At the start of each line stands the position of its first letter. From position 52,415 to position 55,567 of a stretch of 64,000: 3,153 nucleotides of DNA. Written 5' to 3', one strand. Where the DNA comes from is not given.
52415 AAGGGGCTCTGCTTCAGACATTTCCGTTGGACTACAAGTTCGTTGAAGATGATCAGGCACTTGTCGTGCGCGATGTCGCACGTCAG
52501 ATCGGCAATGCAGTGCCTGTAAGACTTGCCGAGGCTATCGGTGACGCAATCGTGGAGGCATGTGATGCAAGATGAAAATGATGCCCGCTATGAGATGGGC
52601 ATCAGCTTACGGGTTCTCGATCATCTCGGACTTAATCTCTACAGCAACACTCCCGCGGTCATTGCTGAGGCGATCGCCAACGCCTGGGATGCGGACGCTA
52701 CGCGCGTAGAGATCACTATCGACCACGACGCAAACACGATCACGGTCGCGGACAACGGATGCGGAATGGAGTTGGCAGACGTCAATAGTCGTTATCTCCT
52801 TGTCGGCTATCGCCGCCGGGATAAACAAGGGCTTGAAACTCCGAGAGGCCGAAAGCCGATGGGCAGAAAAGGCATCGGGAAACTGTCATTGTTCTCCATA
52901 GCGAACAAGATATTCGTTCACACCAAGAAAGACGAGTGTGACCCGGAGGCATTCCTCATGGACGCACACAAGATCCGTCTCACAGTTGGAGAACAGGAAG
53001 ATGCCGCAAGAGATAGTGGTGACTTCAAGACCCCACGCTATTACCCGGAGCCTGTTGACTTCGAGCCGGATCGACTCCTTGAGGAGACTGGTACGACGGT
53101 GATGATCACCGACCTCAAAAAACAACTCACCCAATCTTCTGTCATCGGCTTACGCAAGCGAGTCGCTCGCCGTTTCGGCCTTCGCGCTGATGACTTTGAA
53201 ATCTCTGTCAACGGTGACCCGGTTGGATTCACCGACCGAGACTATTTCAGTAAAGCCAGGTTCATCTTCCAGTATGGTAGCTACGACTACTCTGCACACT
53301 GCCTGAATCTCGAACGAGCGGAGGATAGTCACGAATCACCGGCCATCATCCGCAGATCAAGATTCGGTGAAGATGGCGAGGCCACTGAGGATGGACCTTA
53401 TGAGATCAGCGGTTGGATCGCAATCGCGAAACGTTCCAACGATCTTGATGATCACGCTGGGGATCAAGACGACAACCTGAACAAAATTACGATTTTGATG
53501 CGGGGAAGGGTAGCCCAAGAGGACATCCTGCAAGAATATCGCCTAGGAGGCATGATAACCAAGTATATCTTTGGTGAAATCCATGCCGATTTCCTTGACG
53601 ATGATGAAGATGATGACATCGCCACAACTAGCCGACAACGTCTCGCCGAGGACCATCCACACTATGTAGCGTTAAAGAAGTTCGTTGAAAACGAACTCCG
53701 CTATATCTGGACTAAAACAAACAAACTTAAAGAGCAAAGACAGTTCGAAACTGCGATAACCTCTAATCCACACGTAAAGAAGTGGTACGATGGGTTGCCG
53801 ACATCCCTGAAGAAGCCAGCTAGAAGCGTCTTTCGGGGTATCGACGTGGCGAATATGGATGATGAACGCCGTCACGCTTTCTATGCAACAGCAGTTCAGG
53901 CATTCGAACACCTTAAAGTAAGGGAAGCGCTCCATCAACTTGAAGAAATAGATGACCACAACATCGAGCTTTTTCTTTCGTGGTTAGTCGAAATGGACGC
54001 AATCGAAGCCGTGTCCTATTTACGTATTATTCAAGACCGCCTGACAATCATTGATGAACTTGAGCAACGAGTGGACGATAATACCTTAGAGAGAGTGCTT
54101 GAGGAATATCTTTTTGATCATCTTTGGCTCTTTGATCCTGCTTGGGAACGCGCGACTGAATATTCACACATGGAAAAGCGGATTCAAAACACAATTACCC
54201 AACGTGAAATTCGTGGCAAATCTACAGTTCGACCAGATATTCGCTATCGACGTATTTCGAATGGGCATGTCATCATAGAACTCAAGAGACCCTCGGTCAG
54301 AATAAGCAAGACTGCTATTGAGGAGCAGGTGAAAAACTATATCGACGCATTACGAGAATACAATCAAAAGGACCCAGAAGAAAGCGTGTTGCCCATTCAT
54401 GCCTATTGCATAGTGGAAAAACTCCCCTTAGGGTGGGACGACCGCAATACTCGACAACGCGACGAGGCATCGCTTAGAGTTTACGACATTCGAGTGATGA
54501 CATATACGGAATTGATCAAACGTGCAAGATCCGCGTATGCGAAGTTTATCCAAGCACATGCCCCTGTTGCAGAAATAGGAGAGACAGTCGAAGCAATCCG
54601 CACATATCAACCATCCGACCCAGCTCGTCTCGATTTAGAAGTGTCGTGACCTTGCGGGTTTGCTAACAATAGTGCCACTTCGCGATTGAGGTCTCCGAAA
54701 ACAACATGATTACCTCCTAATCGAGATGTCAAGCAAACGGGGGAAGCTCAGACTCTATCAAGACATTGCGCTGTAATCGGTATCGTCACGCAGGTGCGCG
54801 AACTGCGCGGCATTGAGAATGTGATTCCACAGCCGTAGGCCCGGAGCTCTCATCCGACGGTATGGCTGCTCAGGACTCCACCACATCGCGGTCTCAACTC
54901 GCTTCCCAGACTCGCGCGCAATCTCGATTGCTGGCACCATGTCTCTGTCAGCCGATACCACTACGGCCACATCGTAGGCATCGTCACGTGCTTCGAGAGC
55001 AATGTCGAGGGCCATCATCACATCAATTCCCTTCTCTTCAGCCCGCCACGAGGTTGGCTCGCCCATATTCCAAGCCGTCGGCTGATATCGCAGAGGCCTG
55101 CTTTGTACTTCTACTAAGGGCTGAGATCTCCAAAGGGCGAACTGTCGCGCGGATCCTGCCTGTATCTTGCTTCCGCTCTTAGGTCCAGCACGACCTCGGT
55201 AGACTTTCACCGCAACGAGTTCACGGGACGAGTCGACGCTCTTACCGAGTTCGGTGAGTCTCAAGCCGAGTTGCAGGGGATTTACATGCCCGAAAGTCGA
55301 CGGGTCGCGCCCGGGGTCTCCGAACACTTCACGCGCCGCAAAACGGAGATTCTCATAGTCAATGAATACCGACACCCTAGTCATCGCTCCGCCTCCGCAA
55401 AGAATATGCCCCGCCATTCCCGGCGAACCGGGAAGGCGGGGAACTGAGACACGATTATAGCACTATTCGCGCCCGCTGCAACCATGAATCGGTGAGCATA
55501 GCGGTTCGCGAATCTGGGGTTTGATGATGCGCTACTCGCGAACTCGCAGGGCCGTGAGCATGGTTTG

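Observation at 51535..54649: Dcm methylase overlapping a GHKL-ATPase/PD-(D/E)xK protein: non-canonical 5mC-linked restriction pair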

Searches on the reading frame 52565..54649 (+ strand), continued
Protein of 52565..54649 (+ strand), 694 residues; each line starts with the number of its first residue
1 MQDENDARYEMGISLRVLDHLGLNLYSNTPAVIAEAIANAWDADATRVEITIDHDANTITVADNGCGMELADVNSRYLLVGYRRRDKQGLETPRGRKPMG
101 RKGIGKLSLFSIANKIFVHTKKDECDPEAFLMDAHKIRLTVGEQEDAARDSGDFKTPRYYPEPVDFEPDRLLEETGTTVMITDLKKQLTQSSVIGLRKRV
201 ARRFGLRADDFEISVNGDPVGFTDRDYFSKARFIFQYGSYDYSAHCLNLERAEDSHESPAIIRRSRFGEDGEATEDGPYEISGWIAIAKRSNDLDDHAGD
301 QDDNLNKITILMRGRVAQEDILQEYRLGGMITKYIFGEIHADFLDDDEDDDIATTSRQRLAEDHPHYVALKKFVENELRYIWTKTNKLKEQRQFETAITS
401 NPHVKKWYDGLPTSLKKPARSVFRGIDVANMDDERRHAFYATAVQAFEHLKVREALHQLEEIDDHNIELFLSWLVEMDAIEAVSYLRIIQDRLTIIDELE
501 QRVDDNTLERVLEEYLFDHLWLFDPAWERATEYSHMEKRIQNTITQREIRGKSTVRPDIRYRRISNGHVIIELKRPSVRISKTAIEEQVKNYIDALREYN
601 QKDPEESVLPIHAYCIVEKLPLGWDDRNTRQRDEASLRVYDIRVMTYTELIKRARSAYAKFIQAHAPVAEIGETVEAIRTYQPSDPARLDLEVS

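Call 80: get_annotated_region(hit=H10, flank=4000)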
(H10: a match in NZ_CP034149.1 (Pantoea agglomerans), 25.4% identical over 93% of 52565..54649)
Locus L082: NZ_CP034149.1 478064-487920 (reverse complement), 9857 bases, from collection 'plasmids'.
description: Pantoea agglomerans strain L15 plasmid pPagL15_1, complete sequence
organism: Pantoea agglomerans (NCBI taxid 549)
taxonomy: Bacteria; Pseudomonadota; Gammaproteobacteria; Enterobacterales; Erwiniaceae; Pantoea; Pantoea agglomerans
host: -; source: whole organism,Poland, Warsaw area; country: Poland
typing (MOB-suite, as given by PLSDB): non-mobilizable; replicon rep_cluster_1232
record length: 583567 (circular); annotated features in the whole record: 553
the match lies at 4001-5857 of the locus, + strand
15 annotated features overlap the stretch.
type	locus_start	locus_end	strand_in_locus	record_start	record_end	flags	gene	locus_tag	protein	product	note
CDS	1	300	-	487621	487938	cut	-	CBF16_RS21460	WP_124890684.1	helix-turn-helix transcriptional regulator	-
CDS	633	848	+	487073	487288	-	-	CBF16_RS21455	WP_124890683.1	hypothetical protein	-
CDS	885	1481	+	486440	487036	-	-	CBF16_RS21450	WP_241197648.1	DUF1367 family protein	-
CDS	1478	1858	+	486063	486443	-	-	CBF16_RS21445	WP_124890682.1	hypothetical protein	-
CDS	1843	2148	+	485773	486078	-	-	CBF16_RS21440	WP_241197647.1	Ref family recombination enhancement nuclease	-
CDS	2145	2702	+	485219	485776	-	-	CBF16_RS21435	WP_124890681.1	DUF1133 family protein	-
CDS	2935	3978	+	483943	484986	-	-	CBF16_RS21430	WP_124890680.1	DNA cytosine methyltransferase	GO:0006304 - DNA modification [Evidence IEA]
CDS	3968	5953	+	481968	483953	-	-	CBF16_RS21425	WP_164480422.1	ATP-binding protein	-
CDS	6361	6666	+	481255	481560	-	-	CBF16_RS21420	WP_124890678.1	hypothetical protein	-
CDS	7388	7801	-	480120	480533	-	-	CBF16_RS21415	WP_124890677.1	YlcI/YnfO family protein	-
CDS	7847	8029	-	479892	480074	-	-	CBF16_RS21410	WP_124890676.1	type II toxin-antitoxin system HicA family toxin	-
CDS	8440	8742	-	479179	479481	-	-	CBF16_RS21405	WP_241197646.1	hypothetical protein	-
CDS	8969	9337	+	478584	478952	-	-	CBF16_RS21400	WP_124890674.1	putative holin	-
CDS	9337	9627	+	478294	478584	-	-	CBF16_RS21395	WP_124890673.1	phage holin family protein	-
CDS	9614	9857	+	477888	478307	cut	-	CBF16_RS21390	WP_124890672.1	structural protein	-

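Call 81: get_annotated_region(hit=H4, flank=4000)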
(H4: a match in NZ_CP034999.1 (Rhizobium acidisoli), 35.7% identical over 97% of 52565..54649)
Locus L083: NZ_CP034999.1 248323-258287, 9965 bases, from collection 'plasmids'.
description: Rhizobium acidisoli strain FH23 plasmid pRapFH23a, complete sequence
organism: Rhizobium acidisoli (NCBI taxid 1538158)
taxonomy: Bacteria; Pseudomonadota; Alphaproteobacteria; Hyphomicrobiales; Rhizobiaceae; Rhizobium; Rhizobium acidisoli
host: -; source: Phaseolus vulgaris,root nodule; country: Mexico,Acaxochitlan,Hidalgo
typing (MOB-suite, as given by PLSDB): conjugative; relaxase MOBQ; mating-pair formation MPF_T
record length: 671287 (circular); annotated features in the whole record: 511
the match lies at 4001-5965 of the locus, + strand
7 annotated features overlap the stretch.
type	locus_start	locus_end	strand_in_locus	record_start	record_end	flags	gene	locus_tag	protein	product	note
CDS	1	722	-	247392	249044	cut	-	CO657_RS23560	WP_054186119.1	Mu transposase C-terminal domain-containing protein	-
CDS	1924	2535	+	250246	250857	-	-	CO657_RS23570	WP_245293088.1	hypothetical protein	-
CDS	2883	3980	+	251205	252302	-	dcm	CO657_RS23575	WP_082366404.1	DNA (cytosine-5-)-methyltransferase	GO:0006304 - DNA modification [Evidence IEA]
CDS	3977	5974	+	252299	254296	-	-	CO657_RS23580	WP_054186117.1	ATP-binding protein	-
CDS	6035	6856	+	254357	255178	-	-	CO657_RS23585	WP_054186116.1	hypothetical protein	-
CDS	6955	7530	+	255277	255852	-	-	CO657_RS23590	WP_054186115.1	hypothetical protein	-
CDS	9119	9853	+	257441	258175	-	istB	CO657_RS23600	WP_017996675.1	IS21-like element helper ATPase IstB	-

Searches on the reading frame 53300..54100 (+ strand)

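Call 30: search_protein_families(library=pfam, proteins=[window:53300-54100:+], max_evalue=10)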
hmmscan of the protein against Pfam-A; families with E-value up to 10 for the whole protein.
window:53300-54100:+ (267 aa): 2 families
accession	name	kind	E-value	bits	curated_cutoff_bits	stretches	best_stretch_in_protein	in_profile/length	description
PF12006.13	DUF3500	-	0.014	15.4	27.2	1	158-249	182-267/297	Protein of unknown function (DUF3500)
PF05142.17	DUF702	-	0.026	15.5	20.6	1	138-204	72-138/151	Domain of unknown function (DUF702)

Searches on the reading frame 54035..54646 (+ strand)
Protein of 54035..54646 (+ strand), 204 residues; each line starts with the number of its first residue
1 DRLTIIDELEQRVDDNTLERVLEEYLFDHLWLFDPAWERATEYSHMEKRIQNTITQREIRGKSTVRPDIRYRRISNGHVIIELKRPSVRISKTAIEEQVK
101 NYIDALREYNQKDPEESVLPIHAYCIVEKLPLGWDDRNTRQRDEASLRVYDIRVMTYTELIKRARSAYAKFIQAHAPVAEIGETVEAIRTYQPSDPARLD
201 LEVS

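Call 29: search_solved_structures(query=A2, max_evalue=10, show_alignments=3)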
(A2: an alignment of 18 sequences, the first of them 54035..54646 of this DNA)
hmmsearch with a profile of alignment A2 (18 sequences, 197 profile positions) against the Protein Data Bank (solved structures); distinct sequences matched with E-value up to 10: 1.
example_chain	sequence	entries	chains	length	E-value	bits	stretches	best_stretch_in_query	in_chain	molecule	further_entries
7sq5_A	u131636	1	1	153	0.5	13.2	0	44-143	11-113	Designed trefoil knot protein, variant 3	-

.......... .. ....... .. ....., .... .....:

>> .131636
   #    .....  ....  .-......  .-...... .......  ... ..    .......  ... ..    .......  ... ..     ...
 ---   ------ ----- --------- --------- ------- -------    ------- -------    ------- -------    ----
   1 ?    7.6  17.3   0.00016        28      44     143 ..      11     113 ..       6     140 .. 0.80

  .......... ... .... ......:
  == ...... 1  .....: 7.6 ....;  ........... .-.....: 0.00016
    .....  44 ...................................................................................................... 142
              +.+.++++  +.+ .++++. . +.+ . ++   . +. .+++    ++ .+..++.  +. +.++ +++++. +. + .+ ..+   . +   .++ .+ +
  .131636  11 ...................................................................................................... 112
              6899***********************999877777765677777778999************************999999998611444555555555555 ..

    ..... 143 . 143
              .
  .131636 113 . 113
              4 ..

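Call 30: search_protein_families(library=pfam, proteins=[window:54035-54646:+], max_evalue=10)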
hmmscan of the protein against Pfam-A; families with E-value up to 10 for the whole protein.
window:54035-54646:+ (204 aa): 2 families
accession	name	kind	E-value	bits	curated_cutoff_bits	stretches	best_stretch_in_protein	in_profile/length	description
PF04313.20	HSDR_N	-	0.0048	17.2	25.1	1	53-110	114-176/198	Type I restriction enzyme R protein N terminus (HSDR_N)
PF14082.12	SduA_C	-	0.011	16.4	27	1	18-160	3-158/159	Shedu protein SduA, C-terminal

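Call 40: search_protein_families(library=pfam, alignment_id=A2, max_evalue=1)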
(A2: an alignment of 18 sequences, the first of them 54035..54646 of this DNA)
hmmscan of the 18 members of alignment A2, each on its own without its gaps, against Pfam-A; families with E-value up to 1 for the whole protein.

A. member 1, window:54035-54646:+ (204 aa): 2 families
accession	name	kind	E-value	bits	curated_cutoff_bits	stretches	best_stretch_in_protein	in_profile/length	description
PF04313.20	HSDR_N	-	0.0048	17.2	25.1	1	53-110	114-176/198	Type I restriction enzyme R protein N terminus (HSDR_N)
PF14082.12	SduA_C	-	0.011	16.4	27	1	18-160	3-158/159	Shedu protein SduA, C-terminal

B. families by the number of members that match (of 18 scanned): 23 families
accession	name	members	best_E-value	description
PF14082.12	SduA_C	8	7.9e-06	Shedu protein SduA, C-terminal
PF06250.17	YhcG_C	5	0.00086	YhcG PDDEXK nuclease domain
PF04313.20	HSDR_N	5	0.0048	Type I restriction enzyme R protein N terminus (HSDR_N)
PF14281.12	PDDEXK_4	3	0.0043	PD-(D/E)XK nuclease superfamily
PF08700.17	VPS51_Exo84_N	2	0.015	Vps51/EXO84/COG1 N-terminal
PF03148.19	Tektin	1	0.0064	Tektin family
PF13588.12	HSDR_N_2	1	0.024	Type I restriction enzyme R protein N terminus (HSDR_N)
PF06705.16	SF-assemblin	1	0.034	SF-assemblin/beta giardin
PF21076.3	GDH_ACT2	1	0.041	Glutamate dehydrogenase, ACT2 domain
PF12095.13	CRR7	1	0.049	Protein CHLORORESPIRATORY REDUCTION 7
PF04378.19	RsmJ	1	0.061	Ribosomal RNA large subunit methyltransferase D, RlmJ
PF02831.20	gpW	1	0.079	gpW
PF18915.5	DUF5667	1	0.095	Domain of unknown function (DUF5667)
PF20328.3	DUF6623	1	0.12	Family of unknown function (DUF6623)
PF18249.6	Ca_bind_SSO6904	1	0.12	Calcium binding protein SSO6904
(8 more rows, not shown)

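Call 41: predict_structure(alignment_id=A2)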
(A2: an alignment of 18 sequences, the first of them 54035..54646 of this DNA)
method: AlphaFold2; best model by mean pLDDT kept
length: 204 residues; sequences in the alignment: 18
mean_pLDDT: 77.1   pTM: 0.70
mean pLDDT of the five models: 77.1, 74.0, 73.6, 72.2, 65.9
residues with pLDDT >= 90: 55; 70-90: 88; 50-70: 44; < 50: 17
segments of 3 or more residues with pLDDT < 50: 58-63, 198-204
pLDDT, mean of each block of 10 residues (from residue 1): 79 71 73 72 65 60 61 86 86 90 89 91 93 95 96 92 80 59 65 55 42
secondary structure, 60 per line:
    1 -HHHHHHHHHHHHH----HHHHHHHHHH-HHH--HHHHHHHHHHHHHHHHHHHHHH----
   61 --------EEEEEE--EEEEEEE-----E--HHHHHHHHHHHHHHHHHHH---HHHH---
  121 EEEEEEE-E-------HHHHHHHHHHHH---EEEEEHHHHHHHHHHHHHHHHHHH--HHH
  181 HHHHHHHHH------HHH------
elements in order: H2-14 H19-28 H35-56 E69-74 E77-83 H92-110 H114-117 E121-127 H137-148 E152-156 H157-175 H178-189

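Call 77: search_protein_families(library=padloc, alignment_id=A2, max_evalue=1)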
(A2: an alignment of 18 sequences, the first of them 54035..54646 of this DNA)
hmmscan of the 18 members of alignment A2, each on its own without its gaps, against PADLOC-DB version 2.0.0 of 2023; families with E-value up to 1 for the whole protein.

A. member 1, window:54035-54646:+ (204 aa): 3 families
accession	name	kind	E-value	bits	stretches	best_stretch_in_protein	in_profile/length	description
PDLC03419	REase_II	-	7.2e-14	49.1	1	2-113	480-596/695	Type II restriction enzyme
PDLC00310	PtuA1|PtuA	-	0.0092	13.1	1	89-172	108-187/443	AAA ATPase domain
PDLC03604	REase_MTase_IIG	-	0.01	11.8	1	48-102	63-116/1011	Type IIG restriction enzyme-methyltransferase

B. families by the number of members that match (of 18 scanned): 21 families
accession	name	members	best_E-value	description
PDLC03419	REase_II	18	3e-15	Type II restriction enzyme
PDLC04813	PDC-S02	5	0.00048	-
PDLC04803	PDC-S02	4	0.00022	-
PDLC00400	SduA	3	4.5e-05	DUF4263 domain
PDLC00404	SduA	3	0.00097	DUF4263 domain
PDLC04831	PDC-S02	3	0.0017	-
PDLC04810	PDC-S02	2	0.00064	-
PDLC00402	SduA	2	0.00079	DUF4263 domain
PDLC04807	PDC-S02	2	0.0025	-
PDLC04795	PDC-S02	2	0.0032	-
PDLC00378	SduA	2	0.0044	DUF4263 domain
PDLC03604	REase_MTase_IIG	2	0.01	Type IIG restriction enzyme-methyltransferase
PDLC02925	HTH_IX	1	0.0014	-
PDLC04455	PDC-M15A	1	0.0027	-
PDLC00396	SduA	1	0.0058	DUF4263 domain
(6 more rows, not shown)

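Call 78: search_protein_representatives(alignment_id=A2)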
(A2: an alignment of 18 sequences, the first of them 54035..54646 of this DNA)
Query: 18 sequences, 197 profile positions. Proteins with E-value up to 0.001 (for the whole library): 637; up to 1e-10: 392; up to 1e-30: 177. The best 150 are listed.
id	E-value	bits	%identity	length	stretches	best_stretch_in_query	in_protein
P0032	3.5e-89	314.0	-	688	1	1-194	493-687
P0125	1.7e-84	298.8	-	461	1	1-191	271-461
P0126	4.7e-82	290.8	-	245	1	1-194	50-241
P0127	2.1e-63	229.9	-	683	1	1-192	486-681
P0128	2.5e-63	229.7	-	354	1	1-191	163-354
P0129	3.3e-55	203.2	-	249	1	2-140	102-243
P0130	4.6e-50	186.4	-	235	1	2-189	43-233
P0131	4.6e-50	186.4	-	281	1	2-193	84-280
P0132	8.7e-50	185.5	-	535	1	1-189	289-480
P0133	4.6e-49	183.1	-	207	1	1-193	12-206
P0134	3.9e-47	176.8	-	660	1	2-190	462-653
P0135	6.0e-47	176.2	-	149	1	46-190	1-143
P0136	8.0e-47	175.8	-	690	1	2-187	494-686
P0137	1.2e-46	175.3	-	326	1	1-189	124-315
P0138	2.2e-46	174.4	-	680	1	1-186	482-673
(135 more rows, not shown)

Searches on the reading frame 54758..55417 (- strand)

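Call 4: search_protein_families(library=pfam, proteins=[window:54758-55417:-], max_evalue=0.01)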
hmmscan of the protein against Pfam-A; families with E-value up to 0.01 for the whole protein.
window:54758-55417:- (219 aa): 1 family
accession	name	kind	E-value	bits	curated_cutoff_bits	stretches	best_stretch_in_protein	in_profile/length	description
PF01936.24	NYN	-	1.6e-13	51.9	24.2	1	14-177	1-123/145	NYN domain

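Call 5: search_protein_families(library=padloc, proteins=[window:54758-55417:-], max_evalue=0.01)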
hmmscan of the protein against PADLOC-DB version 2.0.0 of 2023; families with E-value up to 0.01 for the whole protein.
window:54758-55417:- (219 aa): 2 families
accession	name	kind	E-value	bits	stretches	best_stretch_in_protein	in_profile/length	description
PDLC04163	HEC-09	-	7.7e-11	40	1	120-178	95-153/203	-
PDLC01154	NYN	-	0.009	13.4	0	130-173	230-271/310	"LabA-like protein, NYN family nuclease"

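Call 6: search_protein_families(library=ncbifam, proteins=[window:54758-55417:-], max_evalue=0.01)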
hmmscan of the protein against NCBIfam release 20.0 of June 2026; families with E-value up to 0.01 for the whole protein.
window:54758-55417:- (219 aa): 0 families
